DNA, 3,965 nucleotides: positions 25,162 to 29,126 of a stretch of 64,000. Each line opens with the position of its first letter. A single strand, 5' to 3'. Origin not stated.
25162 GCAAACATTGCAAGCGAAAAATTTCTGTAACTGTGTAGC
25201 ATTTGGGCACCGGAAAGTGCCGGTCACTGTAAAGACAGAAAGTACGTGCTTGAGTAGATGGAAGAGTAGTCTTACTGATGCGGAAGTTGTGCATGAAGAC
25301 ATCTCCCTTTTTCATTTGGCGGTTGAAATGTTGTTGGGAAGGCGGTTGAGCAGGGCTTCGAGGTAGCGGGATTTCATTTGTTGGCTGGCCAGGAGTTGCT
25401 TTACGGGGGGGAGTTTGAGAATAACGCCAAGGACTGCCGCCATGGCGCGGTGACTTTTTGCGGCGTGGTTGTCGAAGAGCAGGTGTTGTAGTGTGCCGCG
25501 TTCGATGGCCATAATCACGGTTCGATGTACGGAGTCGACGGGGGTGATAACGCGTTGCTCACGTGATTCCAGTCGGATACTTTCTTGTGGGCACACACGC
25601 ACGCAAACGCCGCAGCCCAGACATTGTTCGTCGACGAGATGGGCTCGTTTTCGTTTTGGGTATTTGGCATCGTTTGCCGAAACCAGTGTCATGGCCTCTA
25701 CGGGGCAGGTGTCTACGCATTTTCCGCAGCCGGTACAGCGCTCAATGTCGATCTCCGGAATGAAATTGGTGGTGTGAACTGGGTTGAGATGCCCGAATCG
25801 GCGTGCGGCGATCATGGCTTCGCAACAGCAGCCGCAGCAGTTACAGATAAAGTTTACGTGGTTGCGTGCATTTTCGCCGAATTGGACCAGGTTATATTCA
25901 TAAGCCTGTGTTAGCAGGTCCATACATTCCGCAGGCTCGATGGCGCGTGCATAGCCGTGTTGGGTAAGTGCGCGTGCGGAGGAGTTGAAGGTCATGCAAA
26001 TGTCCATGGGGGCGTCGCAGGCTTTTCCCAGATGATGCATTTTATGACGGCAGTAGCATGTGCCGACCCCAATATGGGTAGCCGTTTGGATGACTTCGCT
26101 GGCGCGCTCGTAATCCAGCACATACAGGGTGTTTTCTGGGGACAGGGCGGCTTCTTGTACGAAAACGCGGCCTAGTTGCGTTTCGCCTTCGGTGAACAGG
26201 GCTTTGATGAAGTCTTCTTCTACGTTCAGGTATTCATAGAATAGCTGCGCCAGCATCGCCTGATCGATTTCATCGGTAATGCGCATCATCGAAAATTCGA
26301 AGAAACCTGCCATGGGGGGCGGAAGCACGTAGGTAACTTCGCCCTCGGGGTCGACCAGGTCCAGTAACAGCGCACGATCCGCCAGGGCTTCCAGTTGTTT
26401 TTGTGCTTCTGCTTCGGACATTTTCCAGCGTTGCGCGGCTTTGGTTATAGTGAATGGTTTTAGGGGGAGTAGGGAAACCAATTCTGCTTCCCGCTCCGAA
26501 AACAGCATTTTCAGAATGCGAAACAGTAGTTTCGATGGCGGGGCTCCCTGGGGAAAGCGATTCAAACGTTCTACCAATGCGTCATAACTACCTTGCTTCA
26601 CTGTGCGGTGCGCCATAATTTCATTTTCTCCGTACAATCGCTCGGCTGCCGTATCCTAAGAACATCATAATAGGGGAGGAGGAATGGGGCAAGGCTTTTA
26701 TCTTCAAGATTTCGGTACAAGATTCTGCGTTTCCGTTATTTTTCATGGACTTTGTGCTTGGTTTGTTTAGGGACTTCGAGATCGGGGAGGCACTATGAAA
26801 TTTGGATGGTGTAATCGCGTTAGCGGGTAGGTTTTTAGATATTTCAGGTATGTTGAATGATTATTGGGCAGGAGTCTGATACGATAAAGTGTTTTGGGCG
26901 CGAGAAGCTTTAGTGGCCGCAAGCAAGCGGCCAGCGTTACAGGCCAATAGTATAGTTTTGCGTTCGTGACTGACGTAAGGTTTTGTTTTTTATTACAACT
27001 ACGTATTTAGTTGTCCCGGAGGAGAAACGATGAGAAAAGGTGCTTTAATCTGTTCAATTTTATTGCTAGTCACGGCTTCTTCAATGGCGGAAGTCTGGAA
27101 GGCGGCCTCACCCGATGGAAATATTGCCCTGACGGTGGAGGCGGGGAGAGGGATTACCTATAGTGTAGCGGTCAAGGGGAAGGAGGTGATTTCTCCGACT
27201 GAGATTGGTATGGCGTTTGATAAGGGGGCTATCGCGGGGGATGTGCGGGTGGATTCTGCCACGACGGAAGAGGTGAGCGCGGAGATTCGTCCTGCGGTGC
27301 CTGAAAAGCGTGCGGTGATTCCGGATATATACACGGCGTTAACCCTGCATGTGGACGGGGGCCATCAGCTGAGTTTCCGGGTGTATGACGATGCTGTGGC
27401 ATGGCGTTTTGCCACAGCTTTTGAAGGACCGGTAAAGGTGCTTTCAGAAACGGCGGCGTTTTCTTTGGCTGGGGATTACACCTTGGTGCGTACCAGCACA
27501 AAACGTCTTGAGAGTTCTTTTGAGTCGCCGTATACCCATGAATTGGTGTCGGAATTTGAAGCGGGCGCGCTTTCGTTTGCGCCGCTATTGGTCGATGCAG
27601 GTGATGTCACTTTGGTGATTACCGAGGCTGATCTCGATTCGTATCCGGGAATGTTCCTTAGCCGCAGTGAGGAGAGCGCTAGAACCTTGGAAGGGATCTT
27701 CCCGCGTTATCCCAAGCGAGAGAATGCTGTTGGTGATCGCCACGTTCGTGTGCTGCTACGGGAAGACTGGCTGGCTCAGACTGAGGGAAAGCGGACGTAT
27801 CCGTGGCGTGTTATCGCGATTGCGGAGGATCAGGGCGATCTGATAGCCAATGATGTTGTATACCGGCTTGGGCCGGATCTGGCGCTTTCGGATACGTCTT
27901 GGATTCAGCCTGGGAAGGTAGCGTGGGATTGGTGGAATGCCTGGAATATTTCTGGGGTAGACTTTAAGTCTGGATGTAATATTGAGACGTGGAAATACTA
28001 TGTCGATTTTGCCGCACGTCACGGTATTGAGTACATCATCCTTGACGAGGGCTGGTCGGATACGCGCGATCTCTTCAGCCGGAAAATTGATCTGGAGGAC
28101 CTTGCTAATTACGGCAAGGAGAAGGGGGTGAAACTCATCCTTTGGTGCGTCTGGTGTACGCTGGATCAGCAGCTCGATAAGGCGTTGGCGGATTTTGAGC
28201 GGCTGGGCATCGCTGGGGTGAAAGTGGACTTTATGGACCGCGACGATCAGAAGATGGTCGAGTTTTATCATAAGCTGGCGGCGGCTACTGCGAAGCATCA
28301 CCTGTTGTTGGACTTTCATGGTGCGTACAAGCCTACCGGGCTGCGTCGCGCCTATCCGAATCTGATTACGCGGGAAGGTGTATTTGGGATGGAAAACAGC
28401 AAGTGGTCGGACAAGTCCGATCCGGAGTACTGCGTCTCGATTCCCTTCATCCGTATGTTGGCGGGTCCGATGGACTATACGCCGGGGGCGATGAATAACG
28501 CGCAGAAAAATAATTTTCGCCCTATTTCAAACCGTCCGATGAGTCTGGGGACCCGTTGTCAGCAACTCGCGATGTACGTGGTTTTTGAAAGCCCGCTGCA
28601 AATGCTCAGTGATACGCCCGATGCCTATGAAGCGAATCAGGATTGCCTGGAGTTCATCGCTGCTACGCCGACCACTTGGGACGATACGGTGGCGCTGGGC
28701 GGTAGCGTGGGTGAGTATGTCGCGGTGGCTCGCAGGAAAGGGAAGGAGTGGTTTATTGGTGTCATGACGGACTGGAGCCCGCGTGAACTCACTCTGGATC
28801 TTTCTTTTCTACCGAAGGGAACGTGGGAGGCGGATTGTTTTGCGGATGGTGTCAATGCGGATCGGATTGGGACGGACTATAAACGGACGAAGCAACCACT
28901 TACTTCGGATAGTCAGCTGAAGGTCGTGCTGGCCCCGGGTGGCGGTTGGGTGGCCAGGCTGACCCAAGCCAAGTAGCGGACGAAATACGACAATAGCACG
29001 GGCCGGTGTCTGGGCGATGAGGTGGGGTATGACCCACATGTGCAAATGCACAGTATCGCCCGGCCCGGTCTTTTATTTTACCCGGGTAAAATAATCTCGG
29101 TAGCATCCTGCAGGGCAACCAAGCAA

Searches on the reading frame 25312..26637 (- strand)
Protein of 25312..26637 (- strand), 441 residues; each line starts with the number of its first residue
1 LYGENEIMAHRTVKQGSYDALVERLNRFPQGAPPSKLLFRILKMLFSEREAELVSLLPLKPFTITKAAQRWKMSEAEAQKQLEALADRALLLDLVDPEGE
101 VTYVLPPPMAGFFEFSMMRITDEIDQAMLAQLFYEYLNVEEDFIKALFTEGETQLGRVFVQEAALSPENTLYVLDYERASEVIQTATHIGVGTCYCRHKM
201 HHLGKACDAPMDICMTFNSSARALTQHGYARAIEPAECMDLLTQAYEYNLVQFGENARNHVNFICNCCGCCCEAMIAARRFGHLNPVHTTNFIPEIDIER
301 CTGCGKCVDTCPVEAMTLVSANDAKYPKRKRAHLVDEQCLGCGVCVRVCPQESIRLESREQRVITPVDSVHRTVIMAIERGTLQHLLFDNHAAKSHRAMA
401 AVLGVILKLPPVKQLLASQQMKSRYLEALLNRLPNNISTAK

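Call 90: search_protein_families(library=pfam, proteins=[window:25312-26637:-], max_evalue=0.00001)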
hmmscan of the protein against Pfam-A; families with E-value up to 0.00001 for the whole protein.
window:25312-26637:- (441 aa): 8 families
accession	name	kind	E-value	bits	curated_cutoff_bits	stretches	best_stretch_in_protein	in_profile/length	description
PF12838.12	Fer4_7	-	3.4e-12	47.1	27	1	300-351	1-50/52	4Fe-4S dicluster domain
PF13237.11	Fer4_10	-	3.7e-11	43.2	25.5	1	295-350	3-53/53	4Fe-4S dicluster domain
PF14697.11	Fer4_21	-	1.5e-10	41.5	35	1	296-355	3-58/59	4Fe-4S dicluster domain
PF00037.32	Fer4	-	1.5e-10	40.9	21.1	1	294-316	1-23/24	4Fe-4S binding domain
PF12837.12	Fer4_6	-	1.5e-10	40.9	25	1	293-315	1-23/24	4Fe-4S binding domain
PF13187.11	Fer4_9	-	5e-09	36.5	27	1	300-352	1-50/52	4Fe-4S dicluster domain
PF12797.12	Fer4_2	-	1e-07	31.9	24.5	1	293-313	2-22/22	4Fe-4S binding domain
PF13484.11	Fer4_16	-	3e-06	28.4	30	0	300-351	1-65/66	4Fe-4S double cluster binding domain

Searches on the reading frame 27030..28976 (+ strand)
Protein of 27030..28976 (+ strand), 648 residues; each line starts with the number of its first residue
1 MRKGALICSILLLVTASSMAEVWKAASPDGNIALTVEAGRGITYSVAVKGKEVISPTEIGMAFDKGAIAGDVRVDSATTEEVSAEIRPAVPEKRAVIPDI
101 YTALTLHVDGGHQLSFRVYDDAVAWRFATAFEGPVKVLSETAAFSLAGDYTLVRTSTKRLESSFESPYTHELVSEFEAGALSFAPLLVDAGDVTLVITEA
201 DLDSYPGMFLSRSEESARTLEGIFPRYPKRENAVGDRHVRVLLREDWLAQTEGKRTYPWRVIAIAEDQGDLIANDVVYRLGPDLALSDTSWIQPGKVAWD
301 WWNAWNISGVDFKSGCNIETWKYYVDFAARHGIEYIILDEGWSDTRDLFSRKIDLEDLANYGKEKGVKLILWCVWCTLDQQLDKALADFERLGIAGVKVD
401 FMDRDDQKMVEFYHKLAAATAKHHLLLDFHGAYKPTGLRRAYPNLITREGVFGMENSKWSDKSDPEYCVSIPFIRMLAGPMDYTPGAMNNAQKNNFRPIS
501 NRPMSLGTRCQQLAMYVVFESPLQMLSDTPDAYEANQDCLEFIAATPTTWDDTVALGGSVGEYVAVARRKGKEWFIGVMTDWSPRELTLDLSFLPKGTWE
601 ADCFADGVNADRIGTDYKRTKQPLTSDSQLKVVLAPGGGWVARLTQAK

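Call 90: search_protein_families(library=pfam, proteins=[window:27030-28976:+], max_evalue=0.00001)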
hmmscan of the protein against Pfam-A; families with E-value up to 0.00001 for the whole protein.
window:27030-28976:+ (648 aa): 3 families
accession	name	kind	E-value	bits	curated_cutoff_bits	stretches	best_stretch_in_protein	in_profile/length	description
PF10566.15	Glyco_hydro_97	-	7.5e-107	357.2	32.5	1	288-546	1-274/275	Glycoside hydrolase 97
PF14508.12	GH97_N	-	3.2e-48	164.6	25.3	1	26-280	2-226/229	Glycosyl-hydrolase 97 N-terminal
PF14509.12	GH97_C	-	3e-31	108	25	1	549-644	1-96/97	Glycosyl-hydrolase 97 C-terminal, oligomerisation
